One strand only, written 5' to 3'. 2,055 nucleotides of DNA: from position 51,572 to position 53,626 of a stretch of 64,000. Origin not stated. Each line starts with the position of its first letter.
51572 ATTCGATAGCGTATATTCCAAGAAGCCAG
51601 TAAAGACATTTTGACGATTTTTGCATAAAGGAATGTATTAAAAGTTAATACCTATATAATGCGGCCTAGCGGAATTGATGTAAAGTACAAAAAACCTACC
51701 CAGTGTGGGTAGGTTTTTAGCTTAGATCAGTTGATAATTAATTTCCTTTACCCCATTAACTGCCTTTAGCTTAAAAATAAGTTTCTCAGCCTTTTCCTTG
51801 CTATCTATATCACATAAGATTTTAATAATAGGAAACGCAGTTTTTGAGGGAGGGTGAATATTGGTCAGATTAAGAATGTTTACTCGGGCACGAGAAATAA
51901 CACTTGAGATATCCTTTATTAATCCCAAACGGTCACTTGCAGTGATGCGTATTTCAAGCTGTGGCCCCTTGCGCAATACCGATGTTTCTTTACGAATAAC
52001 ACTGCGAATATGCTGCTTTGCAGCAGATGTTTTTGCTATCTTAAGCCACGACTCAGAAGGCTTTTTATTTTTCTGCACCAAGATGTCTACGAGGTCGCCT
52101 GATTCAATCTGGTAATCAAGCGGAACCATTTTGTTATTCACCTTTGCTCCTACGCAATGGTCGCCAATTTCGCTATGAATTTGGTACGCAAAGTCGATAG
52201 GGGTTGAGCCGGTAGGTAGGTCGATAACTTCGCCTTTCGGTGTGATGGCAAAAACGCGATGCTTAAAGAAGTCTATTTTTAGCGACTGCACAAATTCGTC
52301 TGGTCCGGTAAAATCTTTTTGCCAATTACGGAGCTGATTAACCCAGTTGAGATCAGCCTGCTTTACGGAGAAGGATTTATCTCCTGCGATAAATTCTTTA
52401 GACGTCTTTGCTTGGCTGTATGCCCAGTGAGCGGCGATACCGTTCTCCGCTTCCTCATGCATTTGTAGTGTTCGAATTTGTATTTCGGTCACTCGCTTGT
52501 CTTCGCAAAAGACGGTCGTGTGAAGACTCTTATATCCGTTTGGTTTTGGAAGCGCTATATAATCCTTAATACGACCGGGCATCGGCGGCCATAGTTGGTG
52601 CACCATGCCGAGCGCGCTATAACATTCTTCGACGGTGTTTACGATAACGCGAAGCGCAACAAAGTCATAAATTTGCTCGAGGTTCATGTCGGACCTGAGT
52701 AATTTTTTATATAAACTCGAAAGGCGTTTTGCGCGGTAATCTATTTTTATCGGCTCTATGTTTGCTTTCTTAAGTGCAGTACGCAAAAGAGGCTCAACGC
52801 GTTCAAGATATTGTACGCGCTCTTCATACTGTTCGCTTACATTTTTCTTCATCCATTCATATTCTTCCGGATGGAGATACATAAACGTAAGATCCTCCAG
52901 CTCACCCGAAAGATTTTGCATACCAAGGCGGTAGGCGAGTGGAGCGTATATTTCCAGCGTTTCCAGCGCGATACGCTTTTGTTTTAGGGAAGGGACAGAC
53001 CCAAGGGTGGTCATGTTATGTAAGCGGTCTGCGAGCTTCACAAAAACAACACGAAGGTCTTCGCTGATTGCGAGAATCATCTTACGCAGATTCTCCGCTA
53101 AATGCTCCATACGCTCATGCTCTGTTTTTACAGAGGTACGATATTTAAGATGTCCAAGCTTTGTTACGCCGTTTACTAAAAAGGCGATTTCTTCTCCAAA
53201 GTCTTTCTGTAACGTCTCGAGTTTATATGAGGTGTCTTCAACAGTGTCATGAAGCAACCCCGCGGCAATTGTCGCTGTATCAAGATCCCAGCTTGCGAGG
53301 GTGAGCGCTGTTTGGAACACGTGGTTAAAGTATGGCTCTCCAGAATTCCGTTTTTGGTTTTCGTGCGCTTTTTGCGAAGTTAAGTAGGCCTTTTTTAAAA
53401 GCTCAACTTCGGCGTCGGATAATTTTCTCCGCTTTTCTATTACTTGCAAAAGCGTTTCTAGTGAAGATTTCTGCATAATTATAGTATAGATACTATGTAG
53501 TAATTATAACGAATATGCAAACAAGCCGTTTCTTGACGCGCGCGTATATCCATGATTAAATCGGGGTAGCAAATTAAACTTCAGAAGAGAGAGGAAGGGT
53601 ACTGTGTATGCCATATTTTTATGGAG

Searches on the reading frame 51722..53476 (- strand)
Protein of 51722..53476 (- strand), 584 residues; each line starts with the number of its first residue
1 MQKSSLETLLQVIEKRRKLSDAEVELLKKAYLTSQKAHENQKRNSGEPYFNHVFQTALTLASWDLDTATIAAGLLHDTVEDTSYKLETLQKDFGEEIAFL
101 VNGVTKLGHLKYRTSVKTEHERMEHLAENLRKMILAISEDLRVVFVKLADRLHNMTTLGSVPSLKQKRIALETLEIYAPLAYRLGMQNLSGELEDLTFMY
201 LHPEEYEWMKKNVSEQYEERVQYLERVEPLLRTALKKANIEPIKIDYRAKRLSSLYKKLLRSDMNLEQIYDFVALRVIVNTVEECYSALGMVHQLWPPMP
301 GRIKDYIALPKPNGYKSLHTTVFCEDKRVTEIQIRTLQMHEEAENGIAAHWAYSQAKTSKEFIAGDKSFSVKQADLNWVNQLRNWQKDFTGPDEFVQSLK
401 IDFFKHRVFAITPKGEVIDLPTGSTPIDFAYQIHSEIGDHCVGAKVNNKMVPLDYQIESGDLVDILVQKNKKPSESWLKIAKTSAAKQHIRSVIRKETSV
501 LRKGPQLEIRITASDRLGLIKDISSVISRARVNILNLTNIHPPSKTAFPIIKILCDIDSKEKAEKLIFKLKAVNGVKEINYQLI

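Call 11: search_protein_families(library=pfam, proteins=[window:51722-53476:-], max_evalue=0.001)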
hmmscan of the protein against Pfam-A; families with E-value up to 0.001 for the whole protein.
window:51722-53476:- (584 aa): 5 families
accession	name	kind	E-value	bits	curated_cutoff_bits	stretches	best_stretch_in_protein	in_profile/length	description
PF13328.12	HD_4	-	5.4e-47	159.9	27.2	1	33-186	4-155/156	HD domain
PF04607.23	RelA_SpoT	-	2.4e-38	131.3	27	1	248-357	2-112/113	Region found in RelA / SpoT proteins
PF02824.27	TGS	-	1.4e-22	79.9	22.2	1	409-466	2-59/60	TGS domain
PF01966.28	HD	-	1.6e-11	45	22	1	49-155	1-116/116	HD domain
PF13291.12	ACT_4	-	1.1e-08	36.1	27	1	507-579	7-78/80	ACT domain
